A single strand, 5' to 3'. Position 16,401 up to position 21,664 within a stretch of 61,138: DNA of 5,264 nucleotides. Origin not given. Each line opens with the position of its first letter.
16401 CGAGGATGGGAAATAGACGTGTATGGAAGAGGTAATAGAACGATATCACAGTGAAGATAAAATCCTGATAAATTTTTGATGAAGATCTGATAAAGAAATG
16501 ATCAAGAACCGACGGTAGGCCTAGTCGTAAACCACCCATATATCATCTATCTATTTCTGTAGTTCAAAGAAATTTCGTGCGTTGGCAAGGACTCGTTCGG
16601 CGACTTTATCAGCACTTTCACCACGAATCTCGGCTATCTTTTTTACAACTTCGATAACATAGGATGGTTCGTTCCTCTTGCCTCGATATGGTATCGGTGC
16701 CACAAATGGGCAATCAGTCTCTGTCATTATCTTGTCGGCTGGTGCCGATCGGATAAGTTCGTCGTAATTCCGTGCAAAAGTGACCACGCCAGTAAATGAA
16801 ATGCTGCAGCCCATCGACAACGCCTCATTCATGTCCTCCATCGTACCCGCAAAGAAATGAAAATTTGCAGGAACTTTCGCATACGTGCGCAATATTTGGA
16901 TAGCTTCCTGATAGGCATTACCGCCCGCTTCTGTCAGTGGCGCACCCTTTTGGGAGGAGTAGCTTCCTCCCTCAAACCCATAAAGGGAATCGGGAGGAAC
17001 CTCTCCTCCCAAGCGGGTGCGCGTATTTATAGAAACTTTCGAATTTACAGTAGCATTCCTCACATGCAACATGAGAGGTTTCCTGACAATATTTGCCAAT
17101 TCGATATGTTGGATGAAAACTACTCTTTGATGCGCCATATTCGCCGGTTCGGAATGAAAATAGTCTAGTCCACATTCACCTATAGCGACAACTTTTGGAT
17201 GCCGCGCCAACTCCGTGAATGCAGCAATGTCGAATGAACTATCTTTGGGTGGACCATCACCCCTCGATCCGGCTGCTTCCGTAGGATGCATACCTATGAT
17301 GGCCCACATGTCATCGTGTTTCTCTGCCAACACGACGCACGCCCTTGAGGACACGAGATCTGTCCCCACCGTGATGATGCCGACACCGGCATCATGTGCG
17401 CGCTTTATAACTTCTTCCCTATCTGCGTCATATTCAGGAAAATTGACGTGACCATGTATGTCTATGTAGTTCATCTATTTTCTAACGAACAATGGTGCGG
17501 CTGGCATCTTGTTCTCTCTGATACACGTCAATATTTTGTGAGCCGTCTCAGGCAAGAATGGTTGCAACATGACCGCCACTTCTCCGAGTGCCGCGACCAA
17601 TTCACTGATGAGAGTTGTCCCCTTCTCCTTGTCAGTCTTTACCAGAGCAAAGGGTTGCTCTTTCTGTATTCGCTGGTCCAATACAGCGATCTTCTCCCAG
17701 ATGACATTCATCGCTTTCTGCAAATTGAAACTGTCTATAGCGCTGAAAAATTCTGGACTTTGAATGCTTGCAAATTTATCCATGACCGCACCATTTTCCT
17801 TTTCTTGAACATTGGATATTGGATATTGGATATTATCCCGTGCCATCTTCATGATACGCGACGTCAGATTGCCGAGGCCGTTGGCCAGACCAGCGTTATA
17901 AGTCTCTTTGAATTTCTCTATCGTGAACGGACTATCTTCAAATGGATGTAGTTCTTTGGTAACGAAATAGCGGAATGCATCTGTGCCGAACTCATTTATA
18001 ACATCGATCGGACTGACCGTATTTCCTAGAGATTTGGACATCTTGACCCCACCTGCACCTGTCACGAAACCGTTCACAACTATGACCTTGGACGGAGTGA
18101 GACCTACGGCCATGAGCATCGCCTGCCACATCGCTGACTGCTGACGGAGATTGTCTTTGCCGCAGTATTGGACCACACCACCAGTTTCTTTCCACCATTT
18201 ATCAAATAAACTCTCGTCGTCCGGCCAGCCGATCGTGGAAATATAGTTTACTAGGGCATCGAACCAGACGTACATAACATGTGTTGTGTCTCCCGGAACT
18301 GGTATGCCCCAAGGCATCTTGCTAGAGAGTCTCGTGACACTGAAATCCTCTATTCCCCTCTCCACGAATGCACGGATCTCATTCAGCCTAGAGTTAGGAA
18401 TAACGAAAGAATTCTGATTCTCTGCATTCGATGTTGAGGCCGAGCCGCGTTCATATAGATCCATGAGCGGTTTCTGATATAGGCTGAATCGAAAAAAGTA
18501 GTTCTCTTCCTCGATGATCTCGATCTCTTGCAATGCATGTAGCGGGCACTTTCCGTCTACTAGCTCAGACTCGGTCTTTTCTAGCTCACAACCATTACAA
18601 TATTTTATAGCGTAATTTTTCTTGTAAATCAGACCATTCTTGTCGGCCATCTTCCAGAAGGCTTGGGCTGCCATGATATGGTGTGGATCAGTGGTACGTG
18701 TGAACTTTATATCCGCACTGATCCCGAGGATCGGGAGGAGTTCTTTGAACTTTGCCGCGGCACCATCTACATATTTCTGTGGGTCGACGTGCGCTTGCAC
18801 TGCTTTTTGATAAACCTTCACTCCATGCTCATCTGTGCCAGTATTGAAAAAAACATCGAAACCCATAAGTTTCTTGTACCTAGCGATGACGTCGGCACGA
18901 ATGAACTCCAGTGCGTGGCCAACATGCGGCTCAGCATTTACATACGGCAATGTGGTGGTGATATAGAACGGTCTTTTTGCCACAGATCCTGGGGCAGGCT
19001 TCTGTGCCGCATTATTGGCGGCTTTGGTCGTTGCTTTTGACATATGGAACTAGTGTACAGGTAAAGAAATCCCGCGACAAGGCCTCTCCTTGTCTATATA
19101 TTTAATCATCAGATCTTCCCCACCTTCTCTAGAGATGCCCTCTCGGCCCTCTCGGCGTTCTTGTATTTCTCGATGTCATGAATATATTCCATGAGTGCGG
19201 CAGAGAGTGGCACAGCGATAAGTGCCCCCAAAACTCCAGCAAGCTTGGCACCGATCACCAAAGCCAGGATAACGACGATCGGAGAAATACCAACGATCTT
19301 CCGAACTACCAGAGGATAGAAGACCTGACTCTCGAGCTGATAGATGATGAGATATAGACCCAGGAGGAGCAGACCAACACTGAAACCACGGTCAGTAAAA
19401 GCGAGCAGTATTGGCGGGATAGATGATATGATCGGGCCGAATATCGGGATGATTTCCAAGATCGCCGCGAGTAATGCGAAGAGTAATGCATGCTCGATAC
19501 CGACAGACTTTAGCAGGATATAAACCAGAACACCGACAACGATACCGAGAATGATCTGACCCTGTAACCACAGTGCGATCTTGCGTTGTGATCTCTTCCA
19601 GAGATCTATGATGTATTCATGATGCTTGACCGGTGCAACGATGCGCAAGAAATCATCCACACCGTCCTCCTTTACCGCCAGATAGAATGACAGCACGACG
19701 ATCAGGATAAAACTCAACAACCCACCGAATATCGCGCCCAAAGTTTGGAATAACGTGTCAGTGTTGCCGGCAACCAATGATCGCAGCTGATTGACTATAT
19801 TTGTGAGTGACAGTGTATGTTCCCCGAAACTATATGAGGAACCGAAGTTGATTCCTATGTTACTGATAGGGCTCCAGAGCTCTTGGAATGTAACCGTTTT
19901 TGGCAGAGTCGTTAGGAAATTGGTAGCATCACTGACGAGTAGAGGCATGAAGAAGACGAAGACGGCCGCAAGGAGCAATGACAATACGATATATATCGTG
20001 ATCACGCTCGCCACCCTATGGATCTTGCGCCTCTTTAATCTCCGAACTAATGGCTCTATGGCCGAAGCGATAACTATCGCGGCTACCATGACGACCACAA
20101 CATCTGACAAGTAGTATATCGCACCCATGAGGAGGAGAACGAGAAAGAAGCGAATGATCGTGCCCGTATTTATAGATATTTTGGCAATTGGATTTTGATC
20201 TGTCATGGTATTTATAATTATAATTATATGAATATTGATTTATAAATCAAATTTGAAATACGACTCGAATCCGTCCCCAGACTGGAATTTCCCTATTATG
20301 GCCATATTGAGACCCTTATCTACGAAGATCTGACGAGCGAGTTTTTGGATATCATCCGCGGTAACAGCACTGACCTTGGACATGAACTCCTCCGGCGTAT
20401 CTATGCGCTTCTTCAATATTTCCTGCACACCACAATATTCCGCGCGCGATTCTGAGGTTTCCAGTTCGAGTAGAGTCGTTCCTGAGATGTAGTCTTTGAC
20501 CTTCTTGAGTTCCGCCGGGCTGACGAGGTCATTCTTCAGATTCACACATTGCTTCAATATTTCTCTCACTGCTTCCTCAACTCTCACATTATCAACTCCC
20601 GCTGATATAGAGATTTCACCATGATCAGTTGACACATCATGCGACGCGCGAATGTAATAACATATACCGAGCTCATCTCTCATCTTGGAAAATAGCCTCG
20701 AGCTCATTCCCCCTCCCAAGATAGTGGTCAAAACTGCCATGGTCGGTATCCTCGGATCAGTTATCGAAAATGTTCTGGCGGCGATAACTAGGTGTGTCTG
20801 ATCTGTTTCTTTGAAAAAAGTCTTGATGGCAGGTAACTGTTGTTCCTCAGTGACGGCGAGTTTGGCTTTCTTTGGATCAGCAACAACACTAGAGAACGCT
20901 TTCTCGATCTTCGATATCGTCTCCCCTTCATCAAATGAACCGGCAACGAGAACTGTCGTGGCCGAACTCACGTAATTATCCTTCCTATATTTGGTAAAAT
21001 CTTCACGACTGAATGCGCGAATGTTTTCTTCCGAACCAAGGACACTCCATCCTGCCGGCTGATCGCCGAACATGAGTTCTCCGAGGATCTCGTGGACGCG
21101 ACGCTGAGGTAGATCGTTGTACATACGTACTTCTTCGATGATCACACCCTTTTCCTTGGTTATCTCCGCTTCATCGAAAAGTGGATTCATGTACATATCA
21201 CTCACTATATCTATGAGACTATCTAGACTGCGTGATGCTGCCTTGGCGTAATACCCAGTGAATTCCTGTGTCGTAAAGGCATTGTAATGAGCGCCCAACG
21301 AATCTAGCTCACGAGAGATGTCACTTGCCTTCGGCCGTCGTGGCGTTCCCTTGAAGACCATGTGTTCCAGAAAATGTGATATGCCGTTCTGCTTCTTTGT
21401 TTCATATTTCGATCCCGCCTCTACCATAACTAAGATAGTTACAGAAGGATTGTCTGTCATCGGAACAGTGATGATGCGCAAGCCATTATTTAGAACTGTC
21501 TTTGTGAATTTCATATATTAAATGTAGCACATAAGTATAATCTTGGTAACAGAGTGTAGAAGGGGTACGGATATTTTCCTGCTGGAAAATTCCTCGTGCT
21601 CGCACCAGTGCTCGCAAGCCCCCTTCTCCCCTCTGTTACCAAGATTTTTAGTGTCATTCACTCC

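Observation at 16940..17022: Family A: an 83-nt three-hairpin palindromic element in frame in tatD, with all four copies inside housekeeping CDSs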

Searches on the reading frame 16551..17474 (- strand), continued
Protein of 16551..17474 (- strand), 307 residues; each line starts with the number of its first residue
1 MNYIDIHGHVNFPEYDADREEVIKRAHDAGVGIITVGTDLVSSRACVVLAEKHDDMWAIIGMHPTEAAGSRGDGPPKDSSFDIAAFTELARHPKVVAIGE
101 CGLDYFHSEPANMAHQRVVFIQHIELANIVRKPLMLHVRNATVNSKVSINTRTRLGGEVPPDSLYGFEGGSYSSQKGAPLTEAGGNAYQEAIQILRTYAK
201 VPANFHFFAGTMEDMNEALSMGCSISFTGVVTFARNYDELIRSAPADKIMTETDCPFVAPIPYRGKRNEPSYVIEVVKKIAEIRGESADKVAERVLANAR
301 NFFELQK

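Call 100: find_encoding_contigs(protein=P0130, flank=2000, max_places=1)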
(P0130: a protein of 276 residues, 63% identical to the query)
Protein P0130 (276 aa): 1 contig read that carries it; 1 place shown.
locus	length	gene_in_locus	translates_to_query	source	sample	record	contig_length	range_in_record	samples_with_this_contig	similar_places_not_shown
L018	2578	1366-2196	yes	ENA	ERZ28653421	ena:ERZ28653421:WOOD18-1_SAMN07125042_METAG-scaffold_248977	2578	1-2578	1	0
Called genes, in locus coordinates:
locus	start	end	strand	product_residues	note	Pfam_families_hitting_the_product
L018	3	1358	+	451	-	?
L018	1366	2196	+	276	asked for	PF01026:TatD_DNase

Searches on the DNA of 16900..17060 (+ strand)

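Call 82: build_rna_model(alignment_id=A4, structure=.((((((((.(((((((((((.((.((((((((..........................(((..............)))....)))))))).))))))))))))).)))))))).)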
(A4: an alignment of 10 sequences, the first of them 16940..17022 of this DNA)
Model R1 built from alignment A4 (10 sequences, 115 columns); structure: as given.
model positions 84; base pairs 32; branch points 0; effective number of sequences 1.22; information 0.677 bits per position. Calibrated on 0.2 Mb of random sequence (short: E-values are rough).
structure used (alignment columns):
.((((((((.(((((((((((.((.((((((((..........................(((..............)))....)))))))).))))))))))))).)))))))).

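Call 83: search_with_rna_model(model_id=R1, source=window, filters=off, max_evalue=10)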
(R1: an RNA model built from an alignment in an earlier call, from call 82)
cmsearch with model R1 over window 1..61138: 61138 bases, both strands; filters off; matches with E-value up to 10: 26.
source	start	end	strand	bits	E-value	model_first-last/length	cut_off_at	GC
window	16939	17022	+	109.1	7.6e-29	1-84/84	no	0.61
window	10485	10567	+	89.1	4.4e-23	1-84/84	no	0.57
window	37676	37780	+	82.3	3.9e-21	1-84/84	no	0.6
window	16940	17023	-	50.7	4.6e-12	1-84/84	no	0.61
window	10486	10568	-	32.3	9.5e-07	1-84/84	no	0.57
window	37677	37781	-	31.7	1.4e-06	1-84/84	no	0.6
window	48841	48953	-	15.9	0.049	1-84/84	no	0.52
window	48840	48952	+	15.1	0.082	1-84/84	no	0.52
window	57267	57343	+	12.7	0.41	1-84/84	no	0.45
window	7629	7698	+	12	0.64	1-84/84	no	0.39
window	47329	47433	-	11.7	0.77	1-84/84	no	0.38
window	7630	7699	-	11.5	0.92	1-84/84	no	0.39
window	46381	46473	+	11.2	1.1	1-84/84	no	0.51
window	45202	45240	+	11.2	1.1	1-84/84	no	0.51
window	16473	16509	+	11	1.2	26-62/84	no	0.27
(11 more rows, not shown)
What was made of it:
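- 16940..17022 (+): Family A element, tatD copy (reference orientation on the + strand; the host gene is on the - strand and reads frame -1: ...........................). Covariance model 109 bits (call 83).
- Checked: The covariance model with filters off gives 109, 82 and 89 bits (call 83).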

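Call 92: search_rna_families(source=window, start=16900, end=17060, threshold=evalue, max_evalue=1)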
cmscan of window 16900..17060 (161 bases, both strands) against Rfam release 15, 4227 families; matches with E-value up to 1: 18.
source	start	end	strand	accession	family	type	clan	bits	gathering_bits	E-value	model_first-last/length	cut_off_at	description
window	16940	17022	+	RF03366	mir-3122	Gene; miRNA;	-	30.4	92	0.00039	1-73/73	no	mir-3122 microRNA precursor family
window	16927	17036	-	RF03334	MIR391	Gene; miRNA;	-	24.2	70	0.0026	1-103/103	no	MIR391 microRNA precursor family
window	16949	17013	-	RF00963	mir-642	Gene; miRNA;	-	23.4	90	0.033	1-83/83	no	mir-642 microRNA precursor family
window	16940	17022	+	RF03941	mir-3158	Gene; miRNA;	-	23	97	0.03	1-81/81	no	mir-3158 microRNA precursor family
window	16941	17021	-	RF03351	MIR6020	Gene; miRNA;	-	22.4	118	0.016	1-110/110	no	MIR6020 microRNA precursor family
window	16954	17008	-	RF03871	mir-5681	Gene; miRNA;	-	21.5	88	0.017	1-61/61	no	mir-5681 microRNA precursor family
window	16941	17021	-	RF03366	mir-3122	Gene; miRNA;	-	21.4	92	0.072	1-73/73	no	mir-3122 microRNA precursor family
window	16954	17008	+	RF03871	mir-5681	Gene; miRNA;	-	20.9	88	0.026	1-61/61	no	mir-5681 microRNA precursor family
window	16941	17021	+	RF03880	mir-1684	Gene; miRNA;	-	20.6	60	0.051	1-87/87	no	mir-1684 microRNA precursor family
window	16942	17020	-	RF00868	mir-BART15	Gene; miRNA;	-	20.1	70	0.075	1-79/79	no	mir-BART15 microRNA precursor family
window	16940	17022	-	RF00773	mir-298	Gene; miRNA;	-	19.8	80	0.06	1-85/85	no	mir-298 microRNA precursor family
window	16940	17016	-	RF03834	mir-3173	Gene; miRNA;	-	18.1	84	0.54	1-80/80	no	mir-3173 microRNA precursor family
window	16941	17021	-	RF03880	mir-1684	Gene; miRNA;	-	17.4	60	0.36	1-87/87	no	mir-1684 microRNA precursor family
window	16941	17021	-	RF03331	mir-247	Gene; miRNA;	-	16.8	70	0.27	1-89/89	no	mir-247 microRNA precursor family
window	16929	17035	+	RF03448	mir-6131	Gene; miRNA;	-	16.8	66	0.55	1-105/105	no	mir-6131 microRNA precursor family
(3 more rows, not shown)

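Call 93: search_dna_similar(query=window:16936-17026:+, collection=phages, mode=distant, max_evalue=0.01)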
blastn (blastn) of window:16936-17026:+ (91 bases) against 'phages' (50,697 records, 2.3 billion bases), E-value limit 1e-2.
No match.

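Call 94: search_dna_similar(query=window:16936-17026:+, collection=plasmids, mode=distant, max_evalue=0.01)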
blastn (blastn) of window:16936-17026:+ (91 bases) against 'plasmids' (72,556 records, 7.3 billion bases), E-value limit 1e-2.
No match.

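Call 98: search_with_rna_model(model_id=R1, sources=[L001, L004, L011, L012, L013, L014, L015, L016, L006, L003], max_evalue=0.1)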
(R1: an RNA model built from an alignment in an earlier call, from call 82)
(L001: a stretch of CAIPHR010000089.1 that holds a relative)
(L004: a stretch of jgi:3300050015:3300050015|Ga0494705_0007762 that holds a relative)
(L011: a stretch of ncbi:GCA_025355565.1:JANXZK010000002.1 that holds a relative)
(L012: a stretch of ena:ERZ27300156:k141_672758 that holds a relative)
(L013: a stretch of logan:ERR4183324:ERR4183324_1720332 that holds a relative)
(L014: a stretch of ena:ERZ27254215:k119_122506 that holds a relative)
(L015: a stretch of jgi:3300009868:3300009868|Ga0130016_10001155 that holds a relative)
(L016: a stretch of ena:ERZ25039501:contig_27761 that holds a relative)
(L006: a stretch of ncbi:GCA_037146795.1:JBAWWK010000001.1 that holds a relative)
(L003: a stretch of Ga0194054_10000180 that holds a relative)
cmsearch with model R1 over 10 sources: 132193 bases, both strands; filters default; matches with E-value up to 0.1: 14.
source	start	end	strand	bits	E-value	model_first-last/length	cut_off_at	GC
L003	2215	2298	+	106.7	7.9e-28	1-84/84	no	0.61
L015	10508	10593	-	100.1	6.5e-26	1-84/84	no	0.62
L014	1680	1765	+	95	1.8e-24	1-84/84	no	0.58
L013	747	829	-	94.6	2.5e-24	1-84/84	no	0.61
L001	5083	5166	-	91.6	1.8e-23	1-84/84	no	0.57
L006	10306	10410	-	81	1.9e-20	1-84/84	no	0.59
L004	478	570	+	66.6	2.8e-16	1-84/84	no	0.54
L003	2216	2299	-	47.2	1.1e-10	1-84/84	no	0.61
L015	10507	10592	+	46.6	1.6e-10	1-84/84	no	0.6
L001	5081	5165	+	38.2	4.1e-08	1-84/84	no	0.56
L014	1681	1766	-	37.3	7.5e-08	1-84/84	no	0.58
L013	746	828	+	36.7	1.1e-07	1-84/84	no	0.6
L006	10305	10409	+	32.3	2e-06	1-84/84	no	0.59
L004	479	571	-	26.8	7.5e-05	1-84/84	no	0.54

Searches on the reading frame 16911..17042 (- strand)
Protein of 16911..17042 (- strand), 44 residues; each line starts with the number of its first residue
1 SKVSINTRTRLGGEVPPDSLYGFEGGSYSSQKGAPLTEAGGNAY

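Call 28: find_homologous_proteins(query=window:16911-17042:-, max_evalue=10)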
Query seq(44 aa): no candidate shares three 5-residue words with the query. No homologue found.

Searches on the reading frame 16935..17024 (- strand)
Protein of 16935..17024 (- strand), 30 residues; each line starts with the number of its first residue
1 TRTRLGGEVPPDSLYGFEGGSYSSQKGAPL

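Call 37: search_protein_representatives(protein=window:16935-17024:-)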
Query: 30 residues. Proteins with E-value up to 0.001 (for the whole library): 3; up to 1e-10: 2; up to 1e-30: 0. The best 3 are listed.
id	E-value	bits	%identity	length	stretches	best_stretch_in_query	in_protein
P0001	3.7e-23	92.3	57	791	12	5-23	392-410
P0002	6.6e-17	73.7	-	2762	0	-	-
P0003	1.3e-08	48.9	47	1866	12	6-24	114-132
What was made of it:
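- A peptide search of 1.84 billion representatives found nothing genuine (call 37).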

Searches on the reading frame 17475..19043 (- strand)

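Call 53: search_protein_families(library=pfam, proteins=[window:17475-19043:-], max_evalue=0.001)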
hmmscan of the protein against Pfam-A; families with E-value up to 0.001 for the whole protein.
window:17475-19043:- (522 aa): 4 families
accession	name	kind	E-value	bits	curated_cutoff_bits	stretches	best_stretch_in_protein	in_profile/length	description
PF09334.17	tRNA-synt_1g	-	5.4e-88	295.8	20.1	2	176-398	178-391/391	tRNA synthetases class I (M)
PF00133.28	tRNA-synt_1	-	2.9e-32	112.4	22.7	2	254-362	296-403/414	tRNA synthetases class I (I, L, M and V)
PF01406.26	tRNA-synt_1e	-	7.1e-12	45.7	27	1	35-175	19-151/301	tRNA synthetases class I (C) catalytic domain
PF19303.5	Anticodon_3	-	0.00029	21.2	23.5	1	433-512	26-105/152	Anticodon binding domain of methionyl tRNA ligase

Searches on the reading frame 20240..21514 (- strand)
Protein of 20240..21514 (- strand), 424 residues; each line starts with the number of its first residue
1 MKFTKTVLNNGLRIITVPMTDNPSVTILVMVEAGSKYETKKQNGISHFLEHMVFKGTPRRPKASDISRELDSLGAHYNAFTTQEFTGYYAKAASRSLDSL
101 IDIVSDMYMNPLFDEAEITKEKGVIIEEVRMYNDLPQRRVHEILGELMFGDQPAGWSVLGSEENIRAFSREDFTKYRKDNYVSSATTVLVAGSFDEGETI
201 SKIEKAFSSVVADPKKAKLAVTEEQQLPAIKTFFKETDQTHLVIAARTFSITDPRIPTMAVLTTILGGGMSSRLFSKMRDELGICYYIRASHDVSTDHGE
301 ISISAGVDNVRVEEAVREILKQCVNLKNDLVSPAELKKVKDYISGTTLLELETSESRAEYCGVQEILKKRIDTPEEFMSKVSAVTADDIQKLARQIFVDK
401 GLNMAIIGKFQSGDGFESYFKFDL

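Call 84: search_protein_families(library=pfam, proteins=[window:20240-21514:-])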
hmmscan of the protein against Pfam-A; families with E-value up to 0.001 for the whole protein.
window:20240-21514:- (424 aa): 2 families
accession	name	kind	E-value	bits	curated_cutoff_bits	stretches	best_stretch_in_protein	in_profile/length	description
PF00675.25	Peptidase_M16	-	9.7e-38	129.8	22.3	1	19-160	7-147/149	Insulinase (Peptidase family M16)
PF05193.26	Peptidase_M16_C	-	3.2e-33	115.6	23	1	168-341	2-179/181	Peptidase M16 inactive domain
